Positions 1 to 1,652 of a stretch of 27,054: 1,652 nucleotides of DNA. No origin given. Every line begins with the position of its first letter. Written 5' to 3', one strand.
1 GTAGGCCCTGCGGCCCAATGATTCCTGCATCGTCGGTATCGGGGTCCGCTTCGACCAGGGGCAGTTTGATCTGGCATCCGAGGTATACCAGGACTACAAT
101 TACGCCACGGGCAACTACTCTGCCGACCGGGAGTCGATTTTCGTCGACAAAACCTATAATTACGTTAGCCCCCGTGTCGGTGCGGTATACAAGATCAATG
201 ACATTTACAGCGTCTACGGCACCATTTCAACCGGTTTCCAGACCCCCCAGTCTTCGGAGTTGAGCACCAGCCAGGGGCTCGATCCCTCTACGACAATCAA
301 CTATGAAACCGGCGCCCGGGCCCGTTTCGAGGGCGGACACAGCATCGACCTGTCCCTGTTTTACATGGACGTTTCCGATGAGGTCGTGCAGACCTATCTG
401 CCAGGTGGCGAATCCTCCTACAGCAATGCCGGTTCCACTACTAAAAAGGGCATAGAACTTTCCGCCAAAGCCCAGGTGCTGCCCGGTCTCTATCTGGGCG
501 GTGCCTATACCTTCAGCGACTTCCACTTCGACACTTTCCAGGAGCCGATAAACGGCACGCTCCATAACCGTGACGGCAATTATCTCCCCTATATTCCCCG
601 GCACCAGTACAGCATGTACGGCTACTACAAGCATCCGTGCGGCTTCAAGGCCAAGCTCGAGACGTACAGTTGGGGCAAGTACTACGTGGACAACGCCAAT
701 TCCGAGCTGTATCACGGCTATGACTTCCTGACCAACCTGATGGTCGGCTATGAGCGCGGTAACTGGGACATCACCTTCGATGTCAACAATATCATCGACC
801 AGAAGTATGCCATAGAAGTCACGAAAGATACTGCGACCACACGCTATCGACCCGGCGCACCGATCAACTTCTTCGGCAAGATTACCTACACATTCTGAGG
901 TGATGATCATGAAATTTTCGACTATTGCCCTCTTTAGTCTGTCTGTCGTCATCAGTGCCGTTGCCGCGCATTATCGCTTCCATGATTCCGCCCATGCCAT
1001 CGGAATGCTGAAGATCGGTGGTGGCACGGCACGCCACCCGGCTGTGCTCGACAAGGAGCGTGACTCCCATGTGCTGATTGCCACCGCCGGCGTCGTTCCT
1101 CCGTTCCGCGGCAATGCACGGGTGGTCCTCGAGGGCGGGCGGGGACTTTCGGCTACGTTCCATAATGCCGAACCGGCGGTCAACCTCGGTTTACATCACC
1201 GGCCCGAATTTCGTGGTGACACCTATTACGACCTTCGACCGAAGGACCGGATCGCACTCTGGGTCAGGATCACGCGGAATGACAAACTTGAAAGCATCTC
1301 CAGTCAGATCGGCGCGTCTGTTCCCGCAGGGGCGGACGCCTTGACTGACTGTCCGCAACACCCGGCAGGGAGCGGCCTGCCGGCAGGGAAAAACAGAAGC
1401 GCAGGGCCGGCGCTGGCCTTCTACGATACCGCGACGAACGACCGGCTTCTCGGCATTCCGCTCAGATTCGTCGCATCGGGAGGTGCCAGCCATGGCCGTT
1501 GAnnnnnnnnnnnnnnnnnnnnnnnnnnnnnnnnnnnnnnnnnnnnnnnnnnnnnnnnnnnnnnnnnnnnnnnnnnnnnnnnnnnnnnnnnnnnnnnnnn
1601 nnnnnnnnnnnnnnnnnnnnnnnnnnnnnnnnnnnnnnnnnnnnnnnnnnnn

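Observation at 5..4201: Candidate undescribed metal-uptake system: TBDR, His-rich exported protein, NapH-like 4Fe-4S membrane protein, Cys-rich peptide, TonB, then NosL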

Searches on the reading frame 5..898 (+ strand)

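Call 7: search_protein_families(library=ncbifam, proteins=[window:5-898:+], max_evalue=0.1)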
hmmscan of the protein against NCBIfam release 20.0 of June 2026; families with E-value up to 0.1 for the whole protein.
window:5-898:+ (297 aa): 17 families
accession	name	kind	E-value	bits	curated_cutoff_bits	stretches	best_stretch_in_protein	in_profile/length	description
TIGR01783.1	TonB-siderophor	subfamily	7e-28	97.6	223.5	1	48-297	402-649/649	TonB-dependent siderophore receptor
NF041535.1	TonB_rec_PqqU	equivalog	6.1e-23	81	1200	1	12-291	390-666/676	TonB-dependent receptor PqqU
TIGR01786.1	TonB-hemlactrns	subfamily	6.6e-13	47.9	323.75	1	3-269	402-687/719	TonB-dependent hemoglobin/transferrin/lactoferrin family receptor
NF047944.1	FoxamRcptFoxA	equivalog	1.7e-10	39.9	1300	1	51-269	456-672/697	ferrioxamine B receptor FoxA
TIGR01785.1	TonB-hemin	subfamily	1.8e-10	39.9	316.85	1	5-283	378-665/677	TonB-dependent heme/hemoglobin receptor family protein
NF007349.0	PRK09840.1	equivalog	1.2e-08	33.4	686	1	46-289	507-752/760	catecholate siderophore receptor Fiu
NF007447.0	PRK10003.1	equivalog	3.4e-08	32.3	666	1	28-273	473-708/727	ferric-rhodotorulic acid/ferric-coprogen receptor FhuE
NF010010.0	PRK13483.1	equivalog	3.7e-07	28.5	927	1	52-173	402-548/660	ligand-gated channel protein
NF050067.1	TonBEntbctnRecCfrA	equivalog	9.9e-06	24.1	1200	1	52-277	422-671/698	TonB-dependent ferric enterobactin receptor CfrA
NF010011.0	PRK13484.1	equivalog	2.9e-05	22.5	1197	1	52-201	415-584/682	IreA family TonB-dependent siderophore receptor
NF049946.1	TonB_dep_CU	exception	6.1e-05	21.5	700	1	50-268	443-661/683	TonB-dependent receptor, CU motif-type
NF010012.0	PRK13486.1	equivalog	7e-05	21.4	924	1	52-157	415-535/696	TonB-dependent receptor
TIGR01782.1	TonB-Xanth-Caul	subfamily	0.00011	20.6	310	1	92-275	642-846/868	TonB-dependent receptor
NF053590.1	TonB_dep_TOL0244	equivalog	0.00014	20.6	645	1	84-179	404-500/604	TOL_0244 family TonB-dependent receptor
NF007465.0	PRK10044.1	equivalog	0.00034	18.9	803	1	31-272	465-704/726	ferrichrome porin FhuA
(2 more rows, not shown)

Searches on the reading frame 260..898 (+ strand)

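Call 4: search_protein_families(library=pfam, proteins=[window:260-898:+], max_evalue=0.1)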
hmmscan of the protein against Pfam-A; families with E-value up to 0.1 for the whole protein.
window:260-898:+ (212 aa): 1 family
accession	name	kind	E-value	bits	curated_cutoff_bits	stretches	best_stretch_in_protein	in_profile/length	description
PF00593.30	TonB_dep_Rec_b-barrel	-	4.6e-26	93.1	27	1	5-178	262-436/436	TonB dependent receptor-like, beta-barrel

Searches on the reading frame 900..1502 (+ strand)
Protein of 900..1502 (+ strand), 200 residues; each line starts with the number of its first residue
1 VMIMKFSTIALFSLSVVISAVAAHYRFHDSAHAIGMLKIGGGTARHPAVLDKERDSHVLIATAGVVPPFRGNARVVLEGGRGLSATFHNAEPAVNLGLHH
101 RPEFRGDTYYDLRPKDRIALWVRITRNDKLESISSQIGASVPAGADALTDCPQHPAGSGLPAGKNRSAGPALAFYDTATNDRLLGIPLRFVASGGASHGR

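Call 4: search_protein_families(library=pfam, proteins=[window:900-1502:+], max_evalue=0.1)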
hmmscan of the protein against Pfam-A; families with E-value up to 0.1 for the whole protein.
window:900-1502:+ (200 aa): 0 families

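Call 7: search_protein_families(library=ncbifam, proteins=[window:900-1502:+], max_evalue=0.1)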
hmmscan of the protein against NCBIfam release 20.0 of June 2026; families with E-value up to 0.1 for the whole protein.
window:900-1502:+ (200 aa): 0 families

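Call 10: find_homologous_proteins(query=window:900-1502:+)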
Query window:900-1502:+ (200 aa): 50 proteins with E <= 0.001 among 963 candidates.
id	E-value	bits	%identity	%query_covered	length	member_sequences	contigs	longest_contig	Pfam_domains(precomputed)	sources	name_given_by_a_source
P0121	7.4e-126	436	100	99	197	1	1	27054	-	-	-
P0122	3.5e-108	378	86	100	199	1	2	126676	-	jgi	jgi:hypothetical protein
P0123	5.8e-100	351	82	99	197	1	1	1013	-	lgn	-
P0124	2.2e-99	349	81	98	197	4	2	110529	-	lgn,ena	-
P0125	2.8e-97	342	77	99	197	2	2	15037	-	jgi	-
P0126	1.3e-96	340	79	98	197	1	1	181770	-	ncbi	ncbi:MAG: hypothetical protein AB9919_03075 [Geobacteraceae bacterium]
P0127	2.7e-93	329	77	98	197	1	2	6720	-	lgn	-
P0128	8.5e-86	305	71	100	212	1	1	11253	-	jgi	jgi:hypothetical protein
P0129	5.1e-84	299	74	98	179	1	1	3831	-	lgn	-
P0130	1.7e-81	291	68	99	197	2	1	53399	-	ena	-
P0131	9.5e-79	282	66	99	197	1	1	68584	-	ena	-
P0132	1.4e-78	281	67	98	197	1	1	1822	-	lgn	-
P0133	1.6e-78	281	65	99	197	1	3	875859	-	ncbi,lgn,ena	ncbi:MAG: hypothetical protein WCA04_04280 [Geobacteraceae bacterium]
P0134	2.8e-75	271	63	99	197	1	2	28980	-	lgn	-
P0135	1.9e-74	268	64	99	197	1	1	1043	-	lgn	-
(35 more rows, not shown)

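Call 32: predict_structure(alignment_id=A2)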
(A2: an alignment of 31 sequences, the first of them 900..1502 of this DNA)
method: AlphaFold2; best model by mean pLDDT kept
length: 200 residues; sequences in the alignment: 31
mean_pLDDT: 75.1   pTM: 0.66
mean pLDDT of the five models: 75.1, 73.7, 73.2, 72.7, 72.4
residues with pLDDT >= 90: 84; 70-90: 56; 50-70: 14; < 50: 46
segments of 3 or more residues with pLDDT < 50: 129-167, 195-200
pLDDT, mean of each block of 10 residues (from residue 1): 71 90 67 92 87 86 95 94 89 76 94 94 79 34 31 31 50 96 94 51
secondary structure, 60 per line:
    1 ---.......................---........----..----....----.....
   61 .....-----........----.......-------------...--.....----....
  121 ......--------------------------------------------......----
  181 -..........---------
elements in order: H4-26 E30-37 E48-51 E56-65 E71-78 E83-89 E103-105 E108-112 E117-126 E171-176 E182-191

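Call 35: fold_search(model_id=the predicted structure, library=pdb)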
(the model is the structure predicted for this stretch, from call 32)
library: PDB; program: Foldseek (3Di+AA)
matches with E <= 10: 1166; with E <= 0.001: 0
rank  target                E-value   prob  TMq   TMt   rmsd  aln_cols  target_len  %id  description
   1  5e6v_A                2.9e-03  0.99  0.29  0.27   8.4       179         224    7  Re-refinement of the Crystal Structure of the Plexin-Semaphorin-Integrin Domain/Hybrid Domain/I-EGF1 Segment from the  (released 2016-03-02)
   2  2p26                  5.4e-03  0.98  0.30  0.23   8.2       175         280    7  Structure of the PHE2 and PHE3 fragments of the integrin beta2 subunit (released 2007-08-14)
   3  4dzg                  6.4e-03  0.44  0.16  0.24  13.9       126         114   11  Crystal structure of Aeromonas hydrophila PliG, a periplasmic lysozyme inhibitor of g-type lysozyme (released 2012-06-13)
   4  5e6w                  1.2e-02  0.94  0.29  0.21   9.2       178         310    8  Re-refinement of the Crystal Structure of the Plexin-Semaphorin-Integrin Domain/Hybrid Domain/I-EGF1 Segment from the Hu (released 2016-03-02)
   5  9dao_B                1.3e-02  0.80  0.23  0.14  14.6       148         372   13  AlphaIIbbeta3 in fully-extended conformation in complex with R6H8 Fab (released 2025-04-09)
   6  2o8o_A                1.5e-02  0.44  0.15  0.23  11.2       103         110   12  Crystal structure of Clostridium histolyticum colg collagenase collagen-binding domain 3B at 1.35 Angstrom resolution  (released 2007-12-11)
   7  4yn3_A                1.9e-02  1.00  0.33  0.12   4.7       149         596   10  Crystal structure of Cucumisin complex with pro-peptide (released 2016-03-09)
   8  2vc2_B                2.1e-02  0.89  0.23  0.12   9.2       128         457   12  Re-refinement of Integrin AlphaIIbBeta3 Headpiece Bound to Antagonist L-739758 (released 2008-09-02)
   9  2vdl_B                2.6e-02  0.75  0.24  0.12  13.8       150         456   11  Re-refinement of Integrin AlphaIIbBeta3 Headpiece (released 2008-09-02)
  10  2vdk_B                2.6e-02  0.66  0.23  0.12  13.9       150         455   12  Re-refinement of Integrin AlphaIIbBeta3 Headpiece (released 2008-09-02)
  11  2ghz_A                2.8e-02  0.84  0.28  0.38   9.8       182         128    9  Crystal structure of Azurin Phe114Pro mutant (released 2006-07-04)
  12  3in2                  3.1e-02  0.84  0.29  0.39   8.9       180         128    8  Crystal structure of the N47S/M121L variant of Pseudomonas aeruginosa azurin in the Cu(II) state (released 2009-11-17)
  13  6bxj                  3.1e-02  0.84  0.25  0.10   8.3       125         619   10  Structure of a single-chain beta3 integrin (released 2018-10-03)
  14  1jv2_B                3.5e-02  0.85  0.26  0.11  10.5       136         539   13  CRYSTAL STRUCTURE OF THE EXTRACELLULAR SEGMENT OF INTEGRIN ALPHAVBETA3 (released 2001-10-17)
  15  1tye_B                3.5e-02  0.82  0.24  0.13   9.3       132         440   11  Structural basis for allostery in integrins and binding of ligand-mimetic therapeutics to the platelet receptor for fi (released 2004-10-12)
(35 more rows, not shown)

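Call 82: search_protein_representatives(alignment_id=A2)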
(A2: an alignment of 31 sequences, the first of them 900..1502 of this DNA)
Query: 31 sequences, 201 profile positions. Proteins with E-value up to 0.001 (for the whole library): 88; up to 1e-10: 74; up to 1e-30: 42. The best 88 are listed.
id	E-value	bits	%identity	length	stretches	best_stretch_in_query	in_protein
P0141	4.6e-88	310.6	-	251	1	1-199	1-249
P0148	8.4e-80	283.6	-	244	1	1-200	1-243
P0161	2.6e-71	255.9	-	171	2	1-133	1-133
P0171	3.4e-66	239.2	-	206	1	1-197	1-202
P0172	2.1e-65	236.6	-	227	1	1-199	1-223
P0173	2.0e-63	230.1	-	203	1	1-200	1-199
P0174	3.0e-63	229.6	-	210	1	1-200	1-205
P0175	1.3e-62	227.5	-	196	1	1-199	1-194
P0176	1.7e-61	223.9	-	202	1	1-200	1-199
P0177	3.7e-59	216.2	-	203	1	1-201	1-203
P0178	2.1e-58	213.7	-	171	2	1-126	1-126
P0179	1.5e-55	204.4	-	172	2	1-125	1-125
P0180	4.1e-55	203.0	-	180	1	1-198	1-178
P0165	8.5e-55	202.0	-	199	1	1-198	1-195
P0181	5.5e-54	199.3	-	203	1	1-199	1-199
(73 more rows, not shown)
